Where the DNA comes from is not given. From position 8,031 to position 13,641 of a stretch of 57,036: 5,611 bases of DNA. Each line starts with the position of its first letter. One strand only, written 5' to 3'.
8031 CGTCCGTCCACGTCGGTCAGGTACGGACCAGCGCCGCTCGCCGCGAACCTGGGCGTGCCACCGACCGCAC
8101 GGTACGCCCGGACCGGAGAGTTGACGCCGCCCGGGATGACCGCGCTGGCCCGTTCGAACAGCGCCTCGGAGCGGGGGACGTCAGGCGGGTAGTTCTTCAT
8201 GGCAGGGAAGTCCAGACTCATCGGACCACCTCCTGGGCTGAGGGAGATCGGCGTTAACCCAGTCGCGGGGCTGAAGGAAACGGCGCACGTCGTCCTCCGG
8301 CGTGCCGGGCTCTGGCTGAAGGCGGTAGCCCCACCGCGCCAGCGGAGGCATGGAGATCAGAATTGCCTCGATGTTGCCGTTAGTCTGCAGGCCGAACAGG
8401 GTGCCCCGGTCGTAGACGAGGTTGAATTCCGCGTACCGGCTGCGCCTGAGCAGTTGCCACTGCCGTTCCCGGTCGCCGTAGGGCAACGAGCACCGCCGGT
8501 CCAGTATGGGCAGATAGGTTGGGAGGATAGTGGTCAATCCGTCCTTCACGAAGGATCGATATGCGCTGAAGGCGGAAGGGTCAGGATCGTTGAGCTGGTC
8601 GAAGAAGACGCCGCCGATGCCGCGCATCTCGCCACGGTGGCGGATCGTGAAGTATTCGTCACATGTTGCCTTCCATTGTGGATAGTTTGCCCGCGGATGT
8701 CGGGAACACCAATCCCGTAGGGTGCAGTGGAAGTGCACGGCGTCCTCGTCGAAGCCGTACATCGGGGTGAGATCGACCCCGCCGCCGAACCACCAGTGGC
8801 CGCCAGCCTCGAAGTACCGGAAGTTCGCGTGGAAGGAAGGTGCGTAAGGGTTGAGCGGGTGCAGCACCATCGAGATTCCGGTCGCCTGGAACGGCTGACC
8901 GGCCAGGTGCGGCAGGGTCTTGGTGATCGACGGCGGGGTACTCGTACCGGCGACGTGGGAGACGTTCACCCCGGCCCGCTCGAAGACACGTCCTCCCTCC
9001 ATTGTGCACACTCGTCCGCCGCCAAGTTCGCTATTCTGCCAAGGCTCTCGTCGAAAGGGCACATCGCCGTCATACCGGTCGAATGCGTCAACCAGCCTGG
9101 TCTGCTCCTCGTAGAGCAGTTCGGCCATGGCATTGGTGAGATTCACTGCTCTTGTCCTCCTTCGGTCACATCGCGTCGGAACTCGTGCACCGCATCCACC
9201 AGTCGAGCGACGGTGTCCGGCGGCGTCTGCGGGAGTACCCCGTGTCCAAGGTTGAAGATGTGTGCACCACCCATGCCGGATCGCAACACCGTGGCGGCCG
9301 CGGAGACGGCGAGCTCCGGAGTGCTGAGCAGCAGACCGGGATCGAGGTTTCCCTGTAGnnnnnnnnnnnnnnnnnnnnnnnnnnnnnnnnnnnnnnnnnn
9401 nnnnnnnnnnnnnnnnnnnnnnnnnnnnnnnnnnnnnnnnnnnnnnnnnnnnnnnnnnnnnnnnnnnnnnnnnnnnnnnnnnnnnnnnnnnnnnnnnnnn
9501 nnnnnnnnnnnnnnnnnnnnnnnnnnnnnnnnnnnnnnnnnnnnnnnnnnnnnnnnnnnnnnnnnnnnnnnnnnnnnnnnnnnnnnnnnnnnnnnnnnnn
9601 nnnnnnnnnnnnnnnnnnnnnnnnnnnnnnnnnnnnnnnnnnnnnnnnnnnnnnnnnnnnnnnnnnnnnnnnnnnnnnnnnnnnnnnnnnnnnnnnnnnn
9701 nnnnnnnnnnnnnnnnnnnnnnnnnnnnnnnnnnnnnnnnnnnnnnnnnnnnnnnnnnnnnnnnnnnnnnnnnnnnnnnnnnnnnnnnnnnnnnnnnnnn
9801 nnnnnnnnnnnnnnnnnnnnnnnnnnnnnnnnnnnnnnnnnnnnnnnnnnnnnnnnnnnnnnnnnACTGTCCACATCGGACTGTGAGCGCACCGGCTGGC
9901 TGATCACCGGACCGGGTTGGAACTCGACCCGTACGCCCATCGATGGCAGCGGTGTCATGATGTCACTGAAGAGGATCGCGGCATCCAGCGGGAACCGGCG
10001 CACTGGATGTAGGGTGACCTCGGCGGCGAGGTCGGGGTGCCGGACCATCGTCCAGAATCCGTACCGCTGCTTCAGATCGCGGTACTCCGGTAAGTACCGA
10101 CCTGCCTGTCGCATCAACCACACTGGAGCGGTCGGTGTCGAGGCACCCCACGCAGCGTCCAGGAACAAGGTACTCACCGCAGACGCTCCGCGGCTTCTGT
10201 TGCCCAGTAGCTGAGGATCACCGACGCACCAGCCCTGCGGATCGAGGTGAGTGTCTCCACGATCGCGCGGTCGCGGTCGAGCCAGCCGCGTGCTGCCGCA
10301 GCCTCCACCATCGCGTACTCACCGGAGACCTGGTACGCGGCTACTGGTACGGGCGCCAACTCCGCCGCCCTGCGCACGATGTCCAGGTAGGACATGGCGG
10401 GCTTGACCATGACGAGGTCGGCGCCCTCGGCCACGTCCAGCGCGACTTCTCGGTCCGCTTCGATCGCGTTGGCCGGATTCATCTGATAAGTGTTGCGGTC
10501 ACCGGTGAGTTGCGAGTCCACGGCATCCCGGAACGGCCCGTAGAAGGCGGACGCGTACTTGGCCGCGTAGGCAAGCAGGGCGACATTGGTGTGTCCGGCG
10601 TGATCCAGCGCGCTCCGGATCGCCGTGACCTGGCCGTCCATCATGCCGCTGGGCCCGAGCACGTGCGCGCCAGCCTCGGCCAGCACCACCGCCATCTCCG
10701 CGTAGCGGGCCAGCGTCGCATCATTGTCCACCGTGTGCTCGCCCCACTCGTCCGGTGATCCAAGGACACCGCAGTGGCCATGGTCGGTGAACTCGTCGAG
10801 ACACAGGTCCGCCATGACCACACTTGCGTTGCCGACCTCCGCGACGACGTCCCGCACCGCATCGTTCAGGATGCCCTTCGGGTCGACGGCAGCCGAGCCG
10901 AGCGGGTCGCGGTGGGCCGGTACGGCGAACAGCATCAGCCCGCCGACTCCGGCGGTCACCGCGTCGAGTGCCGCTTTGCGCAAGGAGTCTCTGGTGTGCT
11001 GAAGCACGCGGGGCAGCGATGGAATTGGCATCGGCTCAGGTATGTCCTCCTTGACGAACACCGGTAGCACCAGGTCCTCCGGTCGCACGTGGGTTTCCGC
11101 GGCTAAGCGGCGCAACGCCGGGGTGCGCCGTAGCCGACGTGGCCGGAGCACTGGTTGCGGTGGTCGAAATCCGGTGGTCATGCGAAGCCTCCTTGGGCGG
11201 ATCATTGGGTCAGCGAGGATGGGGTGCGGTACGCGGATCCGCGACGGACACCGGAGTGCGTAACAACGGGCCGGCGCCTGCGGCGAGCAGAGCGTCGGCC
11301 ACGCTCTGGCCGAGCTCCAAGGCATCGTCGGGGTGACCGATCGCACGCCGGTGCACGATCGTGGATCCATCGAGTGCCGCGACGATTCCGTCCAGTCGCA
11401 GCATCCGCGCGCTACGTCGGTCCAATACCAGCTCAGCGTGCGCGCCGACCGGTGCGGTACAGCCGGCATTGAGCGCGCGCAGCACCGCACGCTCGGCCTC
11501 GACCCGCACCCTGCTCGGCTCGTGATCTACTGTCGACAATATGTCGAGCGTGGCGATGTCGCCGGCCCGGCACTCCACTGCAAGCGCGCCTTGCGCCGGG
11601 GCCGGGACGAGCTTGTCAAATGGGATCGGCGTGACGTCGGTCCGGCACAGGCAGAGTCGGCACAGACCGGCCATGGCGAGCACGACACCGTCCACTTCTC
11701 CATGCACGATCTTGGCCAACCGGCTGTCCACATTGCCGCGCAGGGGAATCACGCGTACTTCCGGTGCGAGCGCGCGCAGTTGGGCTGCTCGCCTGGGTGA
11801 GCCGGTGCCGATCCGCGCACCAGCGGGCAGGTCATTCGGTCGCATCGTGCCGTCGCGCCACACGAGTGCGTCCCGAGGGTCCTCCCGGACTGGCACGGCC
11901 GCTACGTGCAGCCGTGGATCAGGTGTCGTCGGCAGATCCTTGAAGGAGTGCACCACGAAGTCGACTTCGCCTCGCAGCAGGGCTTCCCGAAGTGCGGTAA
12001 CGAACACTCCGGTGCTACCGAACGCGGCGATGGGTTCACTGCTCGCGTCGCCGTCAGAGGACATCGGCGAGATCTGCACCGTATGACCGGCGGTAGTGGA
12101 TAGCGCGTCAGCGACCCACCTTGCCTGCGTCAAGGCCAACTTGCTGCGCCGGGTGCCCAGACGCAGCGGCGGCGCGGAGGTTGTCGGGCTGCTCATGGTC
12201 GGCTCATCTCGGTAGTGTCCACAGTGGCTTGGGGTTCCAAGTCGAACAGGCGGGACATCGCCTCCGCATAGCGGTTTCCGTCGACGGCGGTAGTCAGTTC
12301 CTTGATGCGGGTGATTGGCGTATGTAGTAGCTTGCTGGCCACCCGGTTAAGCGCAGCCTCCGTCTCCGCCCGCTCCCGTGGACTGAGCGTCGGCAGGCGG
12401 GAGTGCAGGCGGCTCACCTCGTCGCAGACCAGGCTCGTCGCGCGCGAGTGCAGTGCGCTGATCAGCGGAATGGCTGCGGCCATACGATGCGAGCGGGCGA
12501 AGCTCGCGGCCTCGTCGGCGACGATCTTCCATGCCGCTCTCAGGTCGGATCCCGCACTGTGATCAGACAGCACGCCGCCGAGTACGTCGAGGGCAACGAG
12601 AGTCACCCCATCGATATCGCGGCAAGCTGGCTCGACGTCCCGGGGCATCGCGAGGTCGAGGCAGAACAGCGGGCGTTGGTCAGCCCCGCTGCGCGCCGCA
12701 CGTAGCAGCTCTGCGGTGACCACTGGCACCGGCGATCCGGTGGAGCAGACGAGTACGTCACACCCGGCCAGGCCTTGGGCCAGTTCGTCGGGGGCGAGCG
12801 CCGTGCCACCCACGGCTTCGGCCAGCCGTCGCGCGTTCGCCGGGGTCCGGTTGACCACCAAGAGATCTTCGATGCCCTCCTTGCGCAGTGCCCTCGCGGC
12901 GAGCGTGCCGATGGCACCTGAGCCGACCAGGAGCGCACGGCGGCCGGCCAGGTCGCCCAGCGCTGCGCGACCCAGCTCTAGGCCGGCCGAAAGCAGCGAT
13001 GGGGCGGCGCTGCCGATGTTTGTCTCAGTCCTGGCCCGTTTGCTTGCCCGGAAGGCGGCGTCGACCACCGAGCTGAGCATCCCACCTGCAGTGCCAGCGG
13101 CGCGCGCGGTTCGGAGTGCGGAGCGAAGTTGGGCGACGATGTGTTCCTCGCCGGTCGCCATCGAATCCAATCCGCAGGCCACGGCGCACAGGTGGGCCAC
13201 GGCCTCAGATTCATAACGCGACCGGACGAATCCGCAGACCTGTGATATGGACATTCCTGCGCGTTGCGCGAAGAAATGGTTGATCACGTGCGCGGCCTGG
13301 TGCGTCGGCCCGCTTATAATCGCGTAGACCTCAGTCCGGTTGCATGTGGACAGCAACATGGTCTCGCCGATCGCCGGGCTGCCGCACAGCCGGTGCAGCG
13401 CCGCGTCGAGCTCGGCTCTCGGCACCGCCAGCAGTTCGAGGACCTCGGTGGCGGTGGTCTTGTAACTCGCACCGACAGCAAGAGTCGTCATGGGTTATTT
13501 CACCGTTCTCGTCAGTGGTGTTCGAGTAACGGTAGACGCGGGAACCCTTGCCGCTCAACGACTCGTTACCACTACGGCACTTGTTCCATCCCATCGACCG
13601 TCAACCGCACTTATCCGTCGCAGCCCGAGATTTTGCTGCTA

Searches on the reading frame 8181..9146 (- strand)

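Call 71: search_protein_families(library=pfam, proteins=[window:8181-9146:-], max_evalue=0.01)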
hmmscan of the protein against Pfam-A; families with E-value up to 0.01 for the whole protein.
window:8181-9146:- (321 aa): 1 family
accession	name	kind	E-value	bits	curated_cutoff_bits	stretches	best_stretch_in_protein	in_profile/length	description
PF01218.23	Coprogen_oxidas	-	4.4e-112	374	31.8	1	7-296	2-295/295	Coproporphyrinogen III oxidase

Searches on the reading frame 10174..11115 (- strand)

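Call 10: search_protein_families(library=pfam, proteins=[window:10174-11115:-], max_evalue=0.01)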
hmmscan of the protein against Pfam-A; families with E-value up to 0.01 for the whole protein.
window:10174-11115:- (313 aa): 1 family
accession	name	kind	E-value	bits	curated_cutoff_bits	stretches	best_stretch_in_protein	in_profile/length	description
PF00490.27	ALAD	-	1.4e-125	419.1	24.6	1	1-310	13-316/317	Delta-aminolevulinic acid dehydratase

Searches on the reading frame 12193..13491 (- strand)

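Call 10: search_protein_families(library=pfam, proteins=[window:12193-13491:-], max_evalue=0.01)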
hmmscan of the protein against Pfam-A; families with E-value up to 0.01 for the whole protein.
window:12193-13491:- (432 aa): 7 families
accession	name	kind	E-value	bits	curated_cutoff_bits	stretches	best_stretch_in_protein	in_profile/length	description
PF05201.20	GlutR_N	-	1.9e-40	138.6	27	1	6-157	1-151/151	Glutamyl-tRNAGlu reductase, N-terminal domain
PF01488.26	Shikimate_DH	-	8.3e-28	97.6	24.3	1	173-304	2-135/138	Shikimate / quinate 5-dehydrogenase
PF00745.25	GlutR_dimer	-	1.2e-19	70.8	22.9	1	320-418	2-99/99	Glutamyl-tRNAGlu reductase, dimerisation domain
PF13460.12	NAD_binding_10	-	0.00012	22.4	27.2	1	190-255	2-72/184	NAD(P)H-binding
PF16912.11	Glu_dehyd_C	-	0.00017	21.6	34.9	1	183-258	31-114/211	Glucose dehydrogenase C-terminus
PF02826.25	2-Hacid_dh_C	-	0.0035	17.2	25.1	1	179-251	32-99/178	D-isomer specific 2-hydroxyacid dehydrogenase, NAD binding domain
PF13241.12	NAD_binding_7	-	0.0083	17.1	22.1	0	180-267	4-83/104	Putative NAD(P)-binding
